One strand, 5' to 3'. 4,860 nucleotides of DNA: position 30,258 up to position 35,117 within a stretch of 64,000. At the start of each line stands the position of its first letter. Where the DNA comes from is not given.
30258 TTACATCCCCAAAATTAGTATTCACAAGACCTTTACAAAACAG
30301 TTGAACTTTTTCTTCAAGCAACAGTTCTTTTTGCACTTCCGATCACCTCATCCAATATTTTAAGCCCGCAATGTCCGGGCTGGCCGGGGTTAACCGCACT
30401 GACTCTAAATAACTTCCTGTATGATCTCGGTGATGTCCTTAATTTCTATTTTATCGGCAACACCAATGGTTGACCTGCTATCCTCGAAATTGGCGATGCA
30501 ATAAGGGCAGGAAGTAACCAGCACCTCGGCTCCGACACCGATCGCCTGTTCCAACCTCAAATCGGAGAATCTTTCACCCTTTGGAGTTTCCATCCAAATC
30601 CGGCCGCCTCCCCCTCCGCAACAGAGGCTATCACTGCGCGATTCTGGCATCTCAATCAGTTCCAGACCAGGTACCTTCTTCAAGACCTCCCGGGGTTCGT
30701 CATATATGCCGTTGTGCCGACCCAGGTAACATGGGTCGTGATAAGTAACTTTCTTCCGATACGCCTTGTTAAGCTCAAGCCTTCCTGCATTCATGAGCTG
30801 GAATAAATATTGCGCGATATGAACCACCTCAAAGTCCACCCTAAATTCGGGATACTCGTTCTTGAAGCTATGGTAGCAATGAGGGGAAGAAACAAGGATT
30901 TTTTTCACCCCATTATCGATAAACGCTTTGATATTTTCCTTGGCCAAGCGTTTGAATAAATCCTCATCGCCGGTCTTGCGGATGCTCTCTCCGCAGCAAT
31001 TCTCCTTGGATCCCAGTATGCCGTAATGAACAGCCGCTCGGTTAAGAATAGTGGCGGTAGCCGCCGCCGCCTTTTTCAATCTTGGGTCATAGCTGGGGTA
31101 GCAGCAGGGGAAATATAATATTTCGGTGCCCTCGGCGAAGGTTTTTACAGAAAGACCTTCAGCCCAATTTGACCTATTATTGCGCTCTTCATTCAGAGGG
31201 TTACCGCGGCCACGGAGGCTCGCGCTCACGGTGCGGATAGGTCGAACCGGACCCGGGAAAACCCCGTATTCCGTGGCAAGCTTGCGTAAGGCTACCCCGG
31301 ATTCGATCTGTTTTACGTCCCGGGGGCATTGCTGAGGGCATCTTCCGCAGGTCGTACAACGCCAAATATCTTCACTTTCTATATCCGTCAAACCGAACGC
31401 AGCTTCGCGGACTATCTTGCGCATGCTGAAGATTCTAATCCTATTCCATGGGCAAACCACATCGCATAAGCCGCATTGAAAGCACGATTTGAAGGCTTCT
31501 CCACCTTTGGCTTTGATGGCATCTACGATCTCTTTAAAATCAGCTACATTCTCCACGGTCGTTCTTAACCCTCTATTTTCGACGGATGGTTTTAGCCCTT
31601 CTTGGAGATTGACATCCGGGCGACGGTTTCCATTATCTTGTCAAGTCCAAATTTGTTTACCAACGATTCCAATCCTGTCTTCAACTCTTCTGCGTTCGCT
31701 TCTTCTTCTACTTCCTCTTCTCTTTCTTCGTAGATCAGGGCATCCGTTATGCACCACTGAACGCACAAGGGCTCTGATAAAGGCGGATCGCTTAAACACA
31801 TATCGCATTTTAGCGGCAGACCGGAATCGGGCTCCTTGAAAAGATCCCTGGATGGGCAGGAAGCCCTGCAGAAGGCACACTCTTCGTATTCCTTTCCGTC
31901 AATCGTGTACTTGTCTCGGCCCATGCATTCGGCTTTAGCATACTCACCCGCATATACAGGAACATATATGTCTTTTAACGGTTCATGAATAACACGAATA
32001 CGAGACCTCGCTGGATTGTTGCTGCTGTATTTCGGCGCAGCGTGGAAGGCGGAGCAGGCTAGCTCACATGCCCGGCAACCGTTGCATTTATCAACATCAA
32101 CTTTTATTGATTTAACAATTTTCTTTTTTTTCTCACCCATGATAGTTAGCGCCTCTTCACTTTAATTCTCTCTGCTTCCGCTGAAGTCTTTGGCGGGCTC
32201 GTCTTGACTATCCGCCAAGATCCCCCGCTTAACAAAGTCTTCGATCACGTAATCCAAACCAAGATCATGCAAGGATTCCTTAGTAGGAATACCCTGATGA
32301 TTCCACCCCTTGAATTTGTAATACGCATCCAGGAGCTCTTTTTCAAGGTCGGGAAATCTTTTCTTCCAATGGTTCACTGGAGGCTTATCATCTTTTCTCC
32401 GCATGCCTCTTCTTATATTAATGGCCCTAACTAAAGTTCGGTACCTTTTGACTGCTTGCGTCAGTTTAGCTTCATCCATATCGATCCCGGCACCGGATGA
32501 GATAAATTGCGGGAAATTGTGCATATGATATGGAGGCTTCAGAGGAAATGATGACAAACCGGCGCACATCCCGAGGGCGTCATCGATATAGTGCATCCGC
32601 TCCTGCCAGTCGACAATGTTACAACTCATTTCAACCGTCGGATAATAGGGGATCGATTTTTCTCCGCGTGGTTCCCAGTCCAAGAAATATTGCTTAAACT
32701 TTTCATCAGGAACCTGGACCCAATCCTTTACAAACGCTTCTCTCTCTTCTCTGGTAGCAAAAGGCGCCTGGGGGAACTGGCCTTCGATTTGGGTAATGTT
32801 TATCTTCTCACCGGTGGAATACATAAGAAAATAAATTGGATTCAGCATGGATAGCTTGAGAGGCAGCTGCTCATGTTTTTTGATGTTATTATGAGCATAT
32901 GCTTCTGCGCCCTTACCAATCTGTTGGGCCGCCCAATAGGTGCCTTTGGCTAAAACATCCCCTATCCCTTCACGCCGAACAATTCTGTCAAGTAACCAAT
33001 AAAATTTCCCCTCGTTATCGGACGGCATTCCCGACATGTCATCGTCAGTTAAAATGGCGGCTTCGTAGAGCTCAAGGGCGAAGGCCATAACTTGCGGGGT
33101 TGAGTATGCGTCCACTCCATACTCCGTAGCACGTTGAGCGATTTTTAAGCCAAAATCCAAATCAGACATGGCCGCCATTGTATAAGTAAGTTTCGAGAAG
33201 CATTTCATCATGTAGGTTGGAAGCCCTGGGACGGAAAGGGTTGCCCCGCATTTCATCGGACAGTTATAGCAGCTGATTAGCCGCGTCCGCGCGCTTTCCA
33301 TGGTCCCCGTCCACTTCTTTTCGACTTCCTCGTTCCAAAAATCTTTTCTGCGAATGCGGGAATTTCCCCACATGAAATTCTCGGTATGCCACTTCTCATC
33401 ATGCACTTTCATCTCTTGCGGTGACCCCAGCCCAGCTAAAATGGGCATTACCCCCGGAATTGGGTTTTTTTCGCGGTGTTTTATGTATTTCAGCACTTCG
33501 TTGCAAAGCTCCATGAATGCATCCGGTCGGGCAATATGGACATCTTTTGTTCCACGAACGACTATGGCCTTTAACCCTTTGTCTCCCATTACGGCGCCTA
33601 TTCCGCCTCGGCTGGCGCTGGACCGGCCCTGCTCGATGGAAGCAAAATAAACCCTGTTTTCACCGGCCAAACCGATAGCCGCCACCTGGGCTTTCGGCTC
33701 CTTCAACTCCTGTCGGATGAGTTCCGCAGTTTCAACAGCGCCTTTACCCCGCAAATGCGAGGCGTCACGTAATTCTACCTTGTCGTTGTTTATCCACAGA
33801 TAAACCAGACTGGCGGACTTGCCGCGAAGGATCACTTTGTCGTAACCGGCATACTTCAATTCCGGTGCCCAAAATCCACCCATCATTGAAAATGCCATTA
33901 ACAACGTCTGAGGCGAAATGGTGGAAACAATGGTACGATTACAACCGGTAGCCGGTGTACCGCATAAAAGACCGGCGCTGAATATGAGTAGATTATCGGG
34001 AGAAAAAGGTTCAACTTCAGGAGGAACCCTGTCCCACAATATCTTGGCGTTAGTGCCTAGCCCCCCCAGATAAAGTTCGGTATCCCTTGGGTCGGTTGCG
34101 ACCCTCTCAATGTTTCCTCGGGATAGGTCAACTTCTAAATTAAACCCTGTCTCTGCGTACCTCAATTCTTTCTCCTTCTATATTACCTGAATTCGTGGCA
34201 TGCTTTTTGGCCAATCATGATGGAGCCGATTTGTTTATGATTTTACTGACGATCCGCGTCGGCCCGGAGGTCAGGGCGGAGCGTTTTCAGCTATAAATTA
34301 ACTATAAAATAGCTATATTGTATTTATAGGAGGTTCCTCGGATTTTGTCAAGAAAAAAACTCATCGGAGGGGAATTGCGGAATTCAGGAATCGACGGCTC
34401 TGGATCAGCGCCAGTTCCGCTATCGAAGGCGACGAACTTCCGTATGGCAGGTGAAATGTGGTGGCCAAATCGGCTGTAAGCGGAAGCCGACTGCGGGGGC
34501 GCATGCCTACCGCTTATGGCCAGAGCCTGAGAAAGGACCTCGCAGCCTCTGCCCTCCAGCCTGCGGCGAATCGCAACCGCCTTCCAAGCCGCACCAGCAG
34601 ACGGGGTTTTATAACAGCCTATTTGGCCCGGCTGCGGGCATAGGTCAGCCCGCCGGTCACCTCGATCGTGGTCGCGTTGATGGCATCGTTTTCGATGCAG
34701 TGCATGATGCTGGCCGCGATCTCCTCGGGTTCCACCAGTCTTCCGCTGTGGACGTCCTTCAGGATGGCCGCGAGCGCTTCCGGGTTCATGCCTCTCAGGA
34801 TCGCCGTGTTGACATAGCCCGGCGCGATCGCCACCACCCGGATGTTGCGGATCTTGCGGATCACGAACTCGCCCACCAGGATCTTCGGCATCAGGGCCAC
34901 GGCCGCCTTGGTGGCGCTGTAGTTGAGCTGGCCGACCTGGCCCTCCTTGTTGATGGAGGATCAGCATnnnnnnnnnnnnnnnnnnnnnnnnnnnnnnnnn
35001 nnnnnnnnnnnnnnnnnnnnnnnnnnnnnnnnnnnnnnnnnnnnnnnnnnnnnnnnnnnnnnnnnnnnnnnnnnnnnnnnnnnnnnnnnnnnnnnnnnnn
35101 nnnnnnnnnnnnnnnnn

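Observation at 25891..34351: Selenocysteine-dependent BamBCDEF-like dearomatising-reductase operon hidden behind two apparently broken ORFs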

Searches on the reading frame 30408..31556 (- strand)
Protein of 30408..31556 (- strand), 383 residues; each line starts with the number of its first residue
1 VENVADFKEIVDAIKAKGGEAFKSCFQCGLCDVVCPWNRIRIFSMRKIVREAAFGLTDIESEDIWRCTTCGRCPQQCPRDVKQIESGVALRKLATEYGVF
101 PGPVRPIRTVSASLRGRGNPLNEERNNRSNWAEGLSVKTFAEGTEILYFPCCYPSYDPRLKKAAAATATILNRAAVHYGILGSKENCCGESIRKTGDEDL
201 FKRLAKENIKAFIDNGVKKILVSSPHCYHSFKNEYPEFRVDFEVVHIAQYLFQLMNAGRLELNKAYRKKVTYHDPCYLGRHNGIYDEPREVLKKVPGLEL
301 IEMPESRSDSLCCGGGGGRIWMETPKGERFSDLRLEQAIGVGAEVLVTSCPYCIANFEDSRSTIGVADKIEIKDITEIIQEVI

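Call 13: search_protein_families(library=ncbifam, proteins=[window:30408-31556:-])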
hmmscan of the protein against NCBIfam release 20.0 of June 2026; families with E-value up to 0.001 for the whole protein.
seq(383 aa): 30 families (the best 25 are shown)
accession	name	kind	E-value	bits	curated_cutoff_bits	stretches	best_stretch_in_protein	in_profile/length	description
NF004898.0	PRK06259.1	equivalog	1.3e-49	169.2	385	1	20-383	131-488/488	fumarate reductase (CoM/CoB) subunit TfrB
NF045670.1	quin_L_LdhH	equivalog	1.2e-26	93.2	800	1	142-379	465-705/706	L-lactate dehydrogenase (quinone) large subunit LdhH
NF008369.0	PRK11168.1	equivalog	1.9e-25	89.6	278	1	133-354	156-377/401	anaerobic glycerol-3-phosphate dehydrogenase subunit C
NF045724.1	ferredox_TmcB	equivalog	6.1e-25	87.7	735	1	67-382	101-427/430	electron transfer complex ferredoxin TmcB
TIGR03290.1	CoB_CoM_SS_C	equivalog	3.2e-21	75.8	160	1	23-126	2-106/144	CoB--CoM heterodisulfide reductase subunit C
NF045663.1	diclust_near_Sec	equivalog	4.8e-21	74.6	530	1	64-359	352-620/759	pyridine nucleotide-disulfide oxidoreductase/dicluster-binding protein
TIGR03379.1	glycerol3P_GlpC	equivalog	6e-20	71.4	279.9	1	144-319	162-337/397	anaerobic glycerol-3-phosphate dehydrogenase subunit GlpC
NF045796.1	DsrK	equivalog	2.4e-19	69.3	400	1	64-322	117-377/453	sulfate reduction electron transfer complex DsrMKJOP subunit DsrK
NF008434.0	PRK11274.1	equivalog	6e-16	58.4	333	1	150-374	175-404/409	glycolate oxidase subunit GlcF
NF038018.1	qmoC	equivalog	2.1e-15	57.1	300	1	10-96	5-93/360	quinone-interacting membrane-bound oxidoreductase complex subunit QmoC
NF045711.1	sulf_resp_HmcF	equivalog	2.5e-14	53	750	1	241-360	306-428/457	sulfate respiration complex iron-sulfur protein HmcF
NF041890.1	hdrC_Methbact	equivalog_domain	8.4e-12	45.1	270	1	8-98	14-105/192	ferredoxin:CoB-CoM heterodisulfide reductase subunit HdrC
NF041779.1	hetero_SS_HdrC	equivalog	5e-10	39.2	350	1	19-98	27-107/198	ferredoxin:CoB-CoM heterodisulfide reductase subunit HdrC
TIGR01971.1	NuoI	subfamily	2.7e-07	30.2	113.05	1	23-81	42-97/121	NADH-quinone oxidoreductase, chain I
TIGR00314.1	cdhA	equivalog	3.2e-07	28.5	781.3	1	20-85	396-457/784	CO dehydrogenase/acetyl-CoA synthase complex subunit alpha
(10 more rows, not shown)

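Call 14: search_protein_families(library=pfam, proteins=[window:30408-31556:-])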
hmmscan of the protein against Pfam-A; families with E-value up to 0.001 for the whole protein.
seq(383 aa): 8 families
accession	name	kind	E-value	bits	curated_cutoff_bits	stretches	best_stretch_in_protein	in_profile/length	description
PF02754.22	CCG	-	3e-37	127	20.6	2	270-357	1-84/85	Cysteine-rich domain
PF13183.11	Fer4_8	-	6.9e-11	43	27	1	23-81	3-68/68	4Fe-4S dicluster domain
PF13187.11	Fer4_9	-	3.6e-08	33.7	27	1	25-80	2-50/52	4Fe-4S dicluster domain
PF12838.12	Fer4_7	-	5.6e-08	33.6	27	1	24-81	1-52/52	4Fe-4S dicluster domain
PF25160.1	LdpA_Fe-S-bd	-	1.1e-07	31.9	27.6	1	12-45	16-48/49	LdpA Fe-S cluster-binding domain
PF13534.11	Fer4_17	-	2e-07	31.9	22.2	1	24-81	1-60/61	4Fe-4S dicluster domain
PF13237.11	Fer4_10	-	7.5e-07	29.4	25.5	1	23-78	7-53/53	4Fe-4S dicluster domain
PF13484.11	Fer4_16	-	2.7e-05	25.3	30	0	19-38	47-66/66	4Fe-4S double cluster binding domain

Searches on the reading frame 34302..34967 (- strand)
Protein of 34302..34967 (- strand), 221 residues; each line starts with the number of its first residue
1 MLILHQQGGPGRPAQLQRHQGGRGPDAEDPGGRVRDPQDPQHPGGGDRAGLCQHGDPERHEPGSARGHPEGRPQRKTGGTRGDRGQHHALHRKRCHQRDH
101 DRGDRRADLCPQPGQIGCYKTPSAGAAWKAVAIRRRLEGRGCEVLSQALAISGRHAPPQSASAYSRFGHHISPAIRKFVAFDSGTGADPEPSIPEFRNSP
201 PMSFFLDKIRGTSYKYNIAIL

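Call 13: search_protein_families(library=ncbifam, proteins=[window:34302-34967:-])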
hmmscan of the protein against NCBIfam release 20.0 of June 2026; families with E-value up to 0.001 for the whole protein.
window:34302-34967:- (221 aa): 0 families

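Call 14: search_protein_families(library=pfam, proteins=[window:34302-34967:-])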
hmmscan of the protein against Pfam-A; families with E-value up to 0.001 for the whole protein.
window:34302-34967:- (221 aa): 0 families

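Call 52: search_protein_families(library=ncbifam, proteins=[window:34302-34967:-], max_evalue=0.00001)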
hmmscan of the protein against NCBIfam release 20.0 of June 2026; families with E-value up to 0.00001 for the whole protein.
window:34302-34967:- (221 aa): 0 families

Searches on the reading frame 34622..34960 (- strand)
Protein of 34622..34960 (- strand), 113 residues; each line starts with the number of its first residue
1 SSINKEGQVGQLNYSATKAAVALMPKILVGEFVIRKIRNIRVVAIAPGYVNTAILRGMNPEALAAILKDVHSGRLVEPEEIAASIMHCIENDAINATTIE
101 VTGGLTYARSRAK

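Call 78: search_protein_families(library=pfam, proteins=[window:34622-34960:-], max_evalue=0.01)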
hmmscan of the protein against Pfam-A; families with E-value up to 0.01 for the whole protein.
seq(113 aa): 2 families
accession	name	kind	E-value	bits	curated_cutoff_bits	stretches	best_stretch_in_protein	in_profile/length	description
PF13561.12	adh_short_C2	-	1.6e-10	41.4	27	1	10-106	139-236/236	Enoyl-(Acyl carrier protein) reductase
PF00106.31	adh_short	-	2.2e-07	31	26.6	1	2-59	137-191/195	short chain dehydrogenase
